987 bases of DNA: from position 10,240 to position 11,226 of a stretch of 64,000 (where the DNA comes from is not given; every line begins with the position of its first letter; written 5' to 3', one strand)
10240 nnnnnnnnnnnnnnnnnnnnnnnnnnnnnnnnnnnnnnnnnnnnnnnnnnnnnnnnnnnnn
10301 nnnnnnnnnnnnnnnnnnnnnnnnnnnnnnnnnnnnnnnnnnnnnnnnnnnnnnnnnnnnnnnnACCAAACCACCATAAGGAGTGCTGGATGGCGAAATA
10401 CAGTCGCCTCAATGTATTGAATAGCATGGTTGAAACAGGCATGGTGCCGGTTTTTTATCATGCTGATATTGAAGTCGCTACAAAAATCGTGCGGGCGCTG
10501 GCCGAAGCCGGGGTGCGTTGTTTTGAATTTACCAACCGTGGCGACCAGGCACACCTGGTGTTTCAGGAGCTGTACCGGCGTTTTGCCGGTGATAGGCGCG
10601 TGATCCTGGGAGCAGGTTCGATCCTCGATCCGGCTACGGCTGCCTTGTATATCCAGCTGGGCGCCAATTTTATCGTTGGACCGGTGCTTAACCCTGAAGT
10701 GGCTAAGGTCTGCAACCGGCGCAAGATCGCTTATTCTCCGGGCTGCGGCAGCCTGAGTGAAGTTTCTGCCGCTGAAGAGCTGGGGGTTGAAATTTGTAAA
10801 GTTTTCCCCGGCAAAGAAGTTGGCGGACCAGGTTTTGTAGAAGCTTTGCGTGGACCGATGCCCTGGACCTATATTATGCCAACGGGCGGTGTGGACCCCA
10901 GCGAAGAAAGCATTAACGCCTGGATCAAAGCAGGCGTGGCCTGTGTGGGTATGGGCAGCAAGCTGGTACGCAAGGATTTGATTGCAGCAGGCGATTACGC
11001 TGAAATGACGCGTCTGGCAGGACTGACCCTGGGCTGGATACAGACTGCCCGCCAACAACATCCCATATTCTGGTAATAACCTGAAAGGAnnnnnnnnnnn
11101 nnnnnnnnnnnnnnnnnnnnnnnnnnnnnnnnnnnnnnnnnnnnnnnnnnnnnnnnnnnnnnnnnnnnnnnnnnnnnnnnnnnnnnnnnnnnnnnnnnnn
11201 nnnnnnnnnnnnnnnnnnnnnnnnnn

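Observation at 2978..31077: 28-kb orphan catabolic island joining uronate, CoA-thioester, Zn-thiol and enolase chemistries: candidate undescribed pathway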

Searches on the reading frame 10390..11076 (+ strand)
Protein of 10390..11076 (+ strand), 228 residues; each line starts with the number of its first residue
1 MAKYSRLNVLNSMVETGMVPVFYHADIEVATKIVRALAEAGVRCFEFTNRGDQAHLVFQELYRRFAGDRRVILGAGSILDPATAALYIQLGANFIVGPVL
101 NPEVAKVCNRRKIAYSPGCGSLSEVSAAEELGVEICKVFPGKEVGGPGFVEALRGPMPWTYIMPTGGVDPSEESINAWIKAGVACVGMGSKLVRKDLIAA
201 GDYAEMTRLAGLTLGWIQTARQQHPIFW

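Call 3: search_protein_families(library=pfam, proteins=[window:10390-11076:+])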
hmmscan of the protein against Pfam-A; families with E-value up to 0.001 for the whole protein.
window:10390-11076:+ (228 aa): 1 family
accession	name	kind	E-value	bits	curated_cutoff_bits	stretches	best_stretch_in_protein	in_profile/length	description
PF01081.25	Aldolase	-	1.9e-34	119.3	27.8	1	11-209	3-196/196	KDPG and KHG aldolase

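Call 6: search_protein_families(library=ncbifam, proteins=[window:10390-11076:+], max_evalue=0.00001)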
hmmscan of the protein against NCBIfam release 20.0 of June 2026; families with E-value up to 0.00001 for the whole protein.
window:10390-11076:+ (228 aa): 8 families
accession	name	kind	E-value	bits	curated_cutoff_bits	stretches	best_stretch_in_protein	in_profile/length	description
NF005499.0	PRK07114.1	equivalog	5.5e-97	323.9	275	1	1-222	1-222/223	bifunctional 4-hydroxy-2-oxoglutarate aldolase/2-dehydro-3-deoxy-phosphogluconate aldolase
NF005119.0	PRK06552.1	subfamily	4.3e-50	170.2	238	1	6-210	3-202/213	bifunctional 2-keto-4-hydroxyglutarate aldolase/2-keto-3-deoxy-6-phosphogluconate aldolase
TIGR01182.1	eda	subfamily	3.1e-43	147.5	156.05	1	13-210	5-197/204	bifunctional 4-hydroxy-2-oxoglutarate aldolase/2-dehydro-3-deoxy-phosphogluconate aldolase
NF004325.0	PRK05718.1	subfamily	4.1e-37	127.6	241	1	11-210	10-204/213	keto-hydroxyglutarate-aldolase/keto-deoxy-phosphogluconate aldolase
NF005673.0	PRK07455.1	equivalog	3.2e-31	108.1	232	1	12-211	9-203/213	bifunctional 4-hydroxy-2-oxoglutarate aldolase/2-dehydro-3-deoxy-phosphogluconate aldolase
NF004673.0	PRK06015.1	equivalog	2.3e-25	89.7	320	1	10-210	9-204/212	2-dehydro-3-deoxy-phosphogluconate aldolase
NF006600.0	PRK09140.1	subfamily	1.1e-22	80.4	207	1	28-197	23-188/210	2-dehydro-3-deoxy-6-phosphogalactonate aldolase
NF041633.1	trifunc_aldol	exception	8.5e-20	70.7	700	1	9-222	2-222/580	KHG/KDPG aldolase/sugar kinase fusion protein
